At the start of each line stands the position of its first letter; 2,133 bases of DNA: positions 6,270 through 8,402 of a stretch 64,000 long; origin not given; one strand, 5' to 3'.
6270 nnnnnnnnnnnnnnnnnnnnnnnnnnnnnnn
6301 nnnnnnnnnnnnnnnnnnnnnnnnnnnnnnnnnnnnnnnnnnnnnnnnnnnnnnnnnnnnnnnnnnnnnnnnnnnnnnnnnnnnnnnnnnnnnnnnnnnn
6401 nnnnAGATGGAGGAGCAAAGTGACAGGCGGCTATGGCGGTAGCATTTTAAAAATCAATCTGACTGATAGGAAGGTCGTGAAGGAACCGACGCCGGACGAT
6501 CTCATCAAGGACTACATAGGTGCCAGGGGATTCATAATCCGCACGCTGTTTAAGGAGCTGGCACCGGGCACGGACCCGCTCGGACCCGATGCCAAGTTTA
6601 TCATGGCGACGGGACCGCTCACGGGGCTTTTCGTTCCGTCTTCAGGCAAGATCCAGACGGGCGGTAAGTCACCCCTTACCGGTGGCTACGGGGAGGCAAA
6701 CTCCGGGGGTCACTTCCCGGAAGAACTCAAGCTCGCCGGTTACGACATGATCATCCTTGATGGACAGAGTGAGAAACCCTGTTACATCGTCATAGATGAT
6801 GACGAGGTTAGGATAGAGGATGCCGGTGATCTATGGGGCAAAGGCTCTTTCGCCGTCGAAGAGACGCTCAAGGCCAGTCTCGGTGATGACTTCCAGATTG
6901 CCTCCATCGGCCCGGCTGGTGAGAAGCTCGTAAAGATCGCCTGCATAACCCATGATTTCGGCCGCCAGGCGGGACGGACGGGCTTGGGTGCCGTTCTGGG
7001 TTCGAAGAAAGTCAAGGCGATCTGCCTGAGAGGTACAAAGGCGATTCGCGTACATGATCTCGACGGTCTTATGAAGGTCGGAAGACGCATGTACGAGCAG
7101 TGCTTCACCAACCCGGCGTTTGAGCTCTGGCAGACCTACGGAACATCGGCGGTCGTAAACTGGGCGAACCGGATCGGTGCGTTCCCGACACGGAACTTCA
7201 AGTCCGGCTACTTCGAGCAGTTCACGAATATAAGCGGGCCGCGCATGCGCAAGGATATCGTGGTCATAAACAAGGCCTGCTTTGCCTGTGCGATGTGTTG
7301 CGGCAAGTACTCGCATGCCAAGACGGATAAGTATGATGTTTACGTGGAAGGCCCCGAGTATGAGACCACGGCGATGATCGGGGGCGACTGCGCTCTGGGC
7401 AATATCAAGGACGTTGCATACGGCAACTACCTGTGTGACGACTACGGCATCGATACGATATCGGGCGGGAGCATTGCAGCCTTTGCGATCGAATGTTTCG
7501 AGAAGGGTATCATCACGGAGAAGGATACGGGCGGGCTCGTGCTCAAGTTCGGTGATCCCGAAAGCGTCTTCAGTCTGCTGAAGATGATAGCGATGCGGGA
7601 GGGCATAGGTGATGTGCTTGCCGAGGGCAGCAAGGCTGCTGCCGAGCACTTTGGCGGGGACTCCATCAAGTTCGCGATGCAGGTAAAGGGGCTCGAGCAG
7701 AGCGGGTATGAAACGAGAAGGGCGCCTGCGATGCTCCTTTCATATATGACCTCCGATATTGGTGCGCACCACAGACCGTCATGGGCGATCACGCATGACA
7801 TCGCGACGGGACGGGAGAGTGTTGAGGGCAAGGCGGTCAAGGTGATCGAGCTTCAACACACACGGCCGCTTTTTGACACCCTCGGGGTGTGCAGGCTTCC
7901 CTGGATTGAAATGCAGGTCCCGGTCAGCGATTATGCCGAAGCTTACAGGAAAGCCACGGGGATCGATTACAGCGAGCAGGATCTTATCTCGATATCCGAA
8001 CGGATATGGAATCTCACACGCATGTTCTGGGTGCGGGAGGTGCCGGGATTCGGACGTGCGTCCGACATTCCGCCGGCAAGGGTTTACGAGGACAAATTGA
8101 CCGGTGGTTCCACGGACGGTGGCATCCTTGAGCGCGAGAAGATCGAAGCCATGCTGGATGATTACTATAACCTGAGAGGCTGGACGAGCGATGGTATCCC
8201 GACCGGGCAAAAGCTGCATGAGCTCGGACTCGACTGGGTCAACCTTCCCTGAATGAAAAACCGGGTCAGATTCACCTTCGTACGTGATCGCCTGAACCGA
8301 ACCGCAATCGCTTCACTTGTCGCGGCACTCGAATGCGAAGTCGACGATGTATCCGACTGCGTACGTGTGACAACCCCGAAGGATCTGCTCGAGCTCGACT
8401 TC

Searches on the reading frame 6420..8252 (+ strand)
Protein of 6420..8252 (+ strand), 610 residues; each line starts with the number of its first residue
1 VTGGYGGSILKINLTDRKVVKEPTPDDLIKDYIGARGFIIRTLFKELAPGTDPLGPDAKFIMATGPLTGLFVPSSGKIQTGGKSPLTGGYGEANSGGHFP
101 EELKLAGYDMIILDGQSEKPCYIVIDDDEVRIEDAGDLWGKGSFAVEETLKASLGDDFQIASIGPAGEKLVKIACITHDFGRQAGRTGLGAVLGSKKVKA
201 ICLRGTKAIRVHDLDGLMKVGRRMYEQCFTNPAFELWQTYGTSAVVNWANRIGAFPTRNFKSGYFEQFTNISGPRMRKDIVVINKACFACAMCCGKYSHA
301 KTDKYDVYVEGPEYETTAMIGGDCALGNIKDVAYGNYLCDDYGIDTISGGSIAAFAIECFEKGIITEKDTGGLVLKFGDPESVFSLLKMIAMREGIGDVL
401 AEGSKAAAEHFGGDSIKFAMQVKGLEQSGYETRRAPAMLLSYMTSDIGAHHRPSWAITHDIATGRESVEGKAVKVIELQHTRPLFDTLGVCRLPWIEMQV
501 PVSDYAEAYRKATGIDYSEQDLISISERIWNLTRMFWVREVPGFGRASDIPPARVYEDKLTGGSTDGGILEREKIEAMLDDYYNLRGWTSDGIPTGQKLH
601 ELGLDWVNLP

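Call 3: search_protein_families(library=pfam, proteins=[window:6420-8252:+])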
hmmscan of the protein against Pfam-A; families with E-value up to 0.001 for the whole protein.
window:6420-8252:+ (610 aa): 2 families
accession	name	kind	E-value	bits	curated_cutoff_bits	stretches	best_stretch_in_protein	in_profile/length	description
PF01314.23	AFOR_C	-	4e-127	425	27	1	220-604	2-385/385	Aldehyde ferredoxin oxidoreductase, domains 2 & 3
PF02730.20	AFOR_N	-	4.2e-75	252.3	29.8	1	8-206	2-199/199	Aldehyde ferredoxin oxidoreductase, N-terminal domain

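Call 4: search_protein_families(library=ncbifam, proteins=[window:6420-8252:+])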
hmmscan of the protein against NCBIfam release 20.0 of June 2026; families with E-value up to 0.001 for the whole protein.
window:6420-8252:+ (610 aa): 2 families
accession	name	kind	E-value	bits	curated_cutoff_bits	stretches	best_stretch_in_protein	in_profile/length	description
NF007354.0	PRK09849.1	equivalog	3e-67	227.7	868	2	1-225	4-227/703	aldehyde ferredoxin oxidoreductase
NF040818.1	GAPOR_Arch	equivalog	3e-08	32.4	1300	1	8-132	4-125/654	glyceraldehyde-3-phosphate:ferredoxin oxidoreductase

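Call 33: search_solved_structures(query=window:6420-8252:+, max_evalue=1e-10)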
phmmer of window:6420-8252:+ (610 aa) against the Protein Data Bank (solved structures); distinct sequences matched with E-value up to 1e-10: 9.
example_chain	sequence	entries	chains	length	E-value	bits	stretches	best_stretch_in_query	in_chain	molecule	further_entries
1b25_A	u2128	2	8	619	7.3e-134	450.8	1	4-607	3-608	PROTEIN (FORMALDEHYDE FERREDOXIN OXIDOREDUCTASE) | FORMALDEHYDE FERREDOXIN OXIDOREDUCTASE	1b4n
9mqx_D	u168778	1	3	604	6.4e-119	401.4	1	4-604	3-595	Aldehyde:ferredoxin oxidoreductase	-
1aor_A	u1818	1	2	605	1.6e-118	400.1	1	4-604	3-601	ALDEHYDE FERREDOXIN OXIDOREDUCTASE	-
9g7j_A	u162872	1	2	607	2.3e-110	373.2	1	4-605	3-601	Aldehyde ferredoxin oxidoreductase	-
8c0z_A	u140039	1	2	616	2.8e-108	366.3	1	4-604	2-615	Aldehyde:ferredoxin oxidoreductase,tungsten-containing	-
9q1t_A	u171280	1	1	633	1.4e-77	264.9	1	3-605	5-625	Tungsten-dependent aldehyde oxidoreductase WOR83 from Haloferax volcanii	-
6x6u_A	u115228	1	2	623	1.7e-59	205.1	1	4-604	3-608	Formaldehyde:ferredoxin oxidoreductase wor5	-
6x1o_A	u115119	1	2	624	1.7e-59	205.1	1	4-604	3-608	Formaldehyde:ferredoxin oxidoreductase wor5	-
4z3w_A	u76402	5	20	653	4.2e-49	170.8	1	7-211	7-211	Benzoyl-CoA reductase, putative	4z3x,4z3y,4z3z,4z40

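Call 45: find_homologous_proteins(query=window:6420-8252:+, max_evalue=1e-100)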
Query window:6420-8252:+ (610 aa): 6108 proteins with E <= 1e-100 among 8000 candidates; the best 120 are listed.
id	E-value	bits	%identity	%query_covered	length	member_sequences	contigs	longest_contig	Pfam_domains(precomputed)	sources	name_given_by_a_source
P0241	0.0e+0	1418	100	100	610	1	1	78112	PF02730.21,PF01314.24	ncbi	ncbi:MAG: aldehyde ferredoxin oxidoreductase family protein [Candidatus Eisenbacteria bacterium]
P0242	0.0e+0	1360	95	100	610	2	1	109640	PF02730.21,PF01314.24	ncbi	-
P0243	0.0e+0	1313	91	100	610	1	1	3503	PF02730.21,PF01314.24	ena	-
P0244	0.0e+0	1224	85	99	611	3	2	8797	PF02730.21,PF01314.24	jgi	jgi:aldehyde:ferredoxin oxidoreductase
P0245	0.0e+0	1211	83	100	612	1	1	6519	PF02730.21,PF01314.24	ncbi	-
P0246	0.0e+0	1211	84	99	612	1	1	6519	PF02730.21,PF01314.24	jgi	jgi:aldehyde:ferredoxin oxidoreductase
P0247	0.0e+0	1205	83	99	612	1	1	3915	PF02730.21,PF01314.24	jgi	jgi:aldehyde:ferredoxin oxidoreductase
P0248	0.0e+0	1200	83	100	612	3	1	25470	PF02730.21,PF01314.24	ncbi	-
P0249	0.0e+0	1200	82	100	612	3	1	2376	PF02730.21,PF01314.24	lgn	-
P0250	0.0e+0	1197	82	99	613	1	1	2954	PF02730.21,PF01314.24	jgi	jgi:aldehyde:ferredoxin oxidoreductase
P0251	0.0e+0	1195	82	99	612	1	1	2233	PF02730.21,PF01314.24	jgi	jgi:aldehyde:ferredoxin oxidoreductase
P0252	0.0e+0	1191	82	100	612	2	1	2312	PF02730.21,PF01314.24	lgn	-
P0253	0.0e+0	1190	81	100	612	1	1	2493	PF02730.21,PF01314.24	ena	-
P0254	0.0e+0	1185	82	99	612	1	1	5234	PF02730.21,PF01314.24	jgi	jgi:aldehyde:ferredoxin oxidoreductase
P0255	0.0e+0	1184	82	100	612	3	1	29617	PF02730.21,PF01314.24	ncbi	-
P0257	0.0e+0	1175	81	99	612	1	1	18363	PF02730.21,PF01314.24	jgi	jgi:aldehyde:ferredoxin oxidoreductase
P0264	0.0e+0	1137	78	99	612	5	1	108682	PF02730.21,PF01314.24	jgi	-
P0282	1.5e-239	815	57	99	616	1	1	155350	PF02730.21,PF01314.24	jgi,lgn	-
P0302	1.8e-236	805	57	99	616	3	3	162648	PF02730.21,PF01314.24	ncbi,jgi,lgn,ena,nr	ncbi:MAG: aldehyde ferredoxin oxidoreductase family protein [Acidobacteria bacterium]|nr:aldehyde fe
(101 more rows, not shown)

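Call 46: find_encoding_contigs(protein=P0264, flank=6000, max_places=1)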
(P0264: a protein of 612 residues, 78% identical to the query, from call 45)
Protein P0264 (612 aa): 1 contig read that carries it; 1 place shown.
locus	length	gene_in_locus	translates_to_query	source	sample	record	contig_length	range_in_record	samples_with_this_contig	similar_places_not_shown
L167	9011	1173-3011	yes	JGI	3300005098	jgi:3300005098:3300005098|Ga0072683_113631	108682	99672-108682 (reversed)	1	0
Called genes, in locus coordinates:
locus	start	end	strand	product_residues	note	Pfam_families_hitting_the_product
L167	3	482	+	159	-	?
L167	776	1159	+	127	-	PF13183:Fer4_8 (weak), PF12838:Fer4_7 (weak), PF13187:Fer4_9, PF13534:Fer4_17 (weak), PF13237:Fer4_10, PF14697:Fer4_21, PF12838:Fer4_7, PF00037:Fer4, +8 more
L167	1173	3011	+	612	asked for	PF02730:AFOR_N, PF01314:AFOR_C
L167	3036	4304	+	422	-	PF02310:B12-binding, PF04055:Radical_SAM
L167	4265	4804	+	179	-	PF14385:DUF4416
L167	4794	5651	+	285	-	PF00892:EamA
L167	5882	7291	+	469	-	-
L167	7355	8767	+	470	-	PF00224:PK, PF02887:PK_C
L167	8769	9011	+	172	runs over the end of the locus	PF00857:Isochorismatase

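Call 47: find_encoding_contigs(protein=P0255, flank=6000, max_places=1)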
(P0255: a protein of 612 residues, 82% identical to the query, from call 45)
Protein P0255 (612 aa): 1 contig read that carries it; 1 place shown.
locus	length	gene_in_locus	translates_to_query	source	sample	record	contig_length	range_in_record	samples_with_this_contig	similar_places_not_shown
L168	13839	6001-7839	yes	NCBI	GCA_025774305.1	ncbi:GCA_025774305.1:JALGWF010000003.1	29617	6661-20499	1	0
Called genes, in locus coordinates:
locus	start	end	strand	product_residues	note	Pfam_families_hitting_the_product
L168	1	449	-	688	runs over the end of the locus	PF07715:Plug, PF00593:TonB_dep_Rec_b-barrel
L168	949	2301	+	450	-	PF01554:MatE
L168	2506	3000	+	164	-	-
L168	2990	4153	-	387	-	PF02771:Acyl-CoA_dh_N, PF02770:Acyl-CoA_dh_M, PF00441:Acyl-CoA_dh_1, PF08028:Acyl-CoA_dh_2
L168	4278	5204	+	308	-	PF01590:GAF (faint), PF13185:GAF_2 (faint)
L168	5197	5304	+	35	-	-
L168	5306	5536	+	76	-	-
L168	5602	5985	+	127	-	PF12797:Fer4_2 (faint), PF12837:Fer4_6 (faint), PF13484:Fer4_16 (faint), PF13187:Fer4_9 (weak), PF13237:Fer4_10 (weak), PF14697:Fer4_21 (weak), PF12838:Fer4_7, PF00037:Fer4 (weak), +2 more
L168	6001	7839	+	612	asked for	PF02730:AFOR_N, PF01314:AFOR_C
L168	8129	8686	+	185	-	PF14385:DUF4416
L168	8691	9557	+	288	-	PF00892:EamA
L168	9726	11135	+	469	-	-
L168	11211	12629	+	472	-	PF00224:PK, PF02887:PK_C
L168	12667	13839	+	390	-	PF02749:QRPTase_N, PF17767:NAPRTase_N (faint), PF01729:QRPTase_C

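Call 48: find_encoding_contigs(protein=P0257, flank=6000, max_places=1)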
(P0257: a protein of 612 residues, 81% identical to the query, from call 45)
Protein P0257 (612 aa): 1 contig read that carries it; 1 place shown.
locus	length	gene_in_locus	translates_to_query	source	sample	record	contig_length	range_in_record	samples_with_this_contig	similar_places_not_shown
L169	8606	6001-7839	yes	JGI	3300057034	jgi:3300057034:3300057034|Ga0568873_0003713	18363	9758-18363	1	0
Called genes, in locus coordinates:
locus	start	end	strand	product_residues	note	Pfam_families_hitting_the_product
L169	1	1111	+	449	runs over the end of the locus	PF01554:MatE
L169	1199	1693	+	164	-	-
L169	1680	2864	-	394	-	PF02771:Acyl-CoA_dh_N, PF02770:Acyl-CoA_dh_M, PF00441:Acyl-CoA_dh_1, PF08028:Acyl-CoA_dh_2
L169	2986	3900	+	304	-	PF13492:GAF_3 (faint)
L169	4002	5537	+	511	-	PF00474:SSF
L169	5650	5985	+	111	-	PF00037:Fer4 (weak), PF13237:Fer4_10, PF14697:Fer4_21 (weak), PF12838:Fer4_7, PF13187:Fer4_9, PF00037:Fer4, PF12837:Fer4_6 (weak), PF13237:Fer4_10, +9 more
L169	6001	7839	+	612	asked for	PF02730:AFOR_N, PF01314:AFOR_C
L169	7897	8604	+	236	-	?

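Call 67: find_encoding_contigs(protein=P0282, flank=5000, max_places=1)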
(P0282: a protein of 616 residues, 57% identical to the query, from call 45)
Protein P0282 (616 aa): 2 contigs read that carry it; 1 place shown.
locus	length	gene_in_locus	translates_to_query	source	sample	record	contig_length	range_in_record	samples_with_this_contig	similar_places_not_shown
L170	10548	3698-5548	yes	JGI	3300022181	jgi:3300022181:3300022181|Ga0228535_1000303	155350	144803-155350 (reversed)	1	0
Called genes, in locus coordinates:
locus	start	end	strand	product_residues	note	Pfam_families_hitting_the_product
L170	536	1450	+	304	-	PF02881:SRP54_N, PF13604:AAA_30 (faint), PF00448:SRP54, PF13401:AAA_22 (weak)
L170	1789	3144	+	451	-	PF00202:Aminotran_3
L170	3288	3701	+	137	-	PF12838:Fer4_7 (weak), PF13534:Fer4_17 (weak), PF13237:Fer4_10, PF14697:Fer4_21, PF12838:Fer4_7, PF13187:Fer4_9, PF12797:Fer4_2, PF00037:Fer4, +7 more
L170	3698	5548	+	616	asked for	PF02730:AFOR_N, PF01314:AFOR_C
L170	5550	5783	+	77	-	-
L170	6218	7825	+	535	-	PF07969:Amidohydro_3, PF01979:Amidohydro_1 (weak)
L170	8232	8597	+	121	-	PF04297:UPF0122, PF04545:Sigma70_r4, PF08281:Sigma70_r4_2 (weak)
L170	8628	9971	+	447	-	PF02881:SRP54_N, PF00448:SRP54, PF02978:SRP_SPB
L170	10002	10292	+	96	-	PF00886:Ribosomal_S16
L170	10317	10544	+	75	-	PF13083:KH_KhpA-B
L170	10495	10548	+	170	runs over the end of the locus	PF11068:YlqD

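Call 68: find_encoding_contigs(protein=P0302, flank=5000, max_places=1)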
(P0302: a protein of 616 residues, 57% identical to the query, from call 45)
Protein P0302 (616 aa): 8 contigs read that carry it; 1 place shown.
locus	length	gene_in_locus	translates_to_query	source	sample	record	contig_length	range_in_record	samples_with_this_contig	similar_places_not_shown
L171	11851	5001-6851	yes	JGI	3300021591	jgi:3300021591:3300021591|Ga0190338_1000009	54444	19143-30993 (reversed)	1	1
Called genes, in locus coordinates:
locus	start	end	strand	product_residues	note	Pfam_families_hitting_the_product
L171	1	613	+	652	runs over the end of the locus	PF03485:Arg_tRNA_synt_N, PF00750:tRNA-synt_1d, PF05746:DALR_1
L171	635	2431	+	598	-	PF05580:Peptidase_S55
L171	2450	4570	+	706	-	PF00400:WD40 (faint), PF07494:Reg_prop (faint), PF23381:Beta-prop_IFT122_1st (weak), PF23414:Beta-prop_EML_2 (faint)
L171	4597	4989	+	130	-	PF13187:Fer4_9 (weak), PF13237:Fer4_10, PF14697:Fer4_21, PF12838:Fer4_7, PF13187:Fer4_9, PF00037:Fer4, PF13237:Fer4_10, PF13187:Fer4_9, +10 more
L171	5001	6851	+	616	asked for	PF02730:AFOR_N, PF01314:AFOR_C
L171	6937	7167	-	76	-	PF02597:ThiS (weak)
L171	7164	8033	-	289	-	PF00899:ThiF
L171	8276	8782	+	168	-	PF04519:Bactofilin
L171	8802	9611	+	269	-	PF21948:LplA-B_cat, PF03099:BPL_LplA_LipB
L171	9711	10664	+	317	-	PF13103:TonB_2, PF03544:TonB_C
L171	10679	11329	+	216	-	PF01618:MotA_ExbB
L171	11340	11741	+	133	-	PF02472:ExbD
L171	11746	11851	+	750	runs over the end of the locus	PF05036:SPOR, PF08486:SpoIID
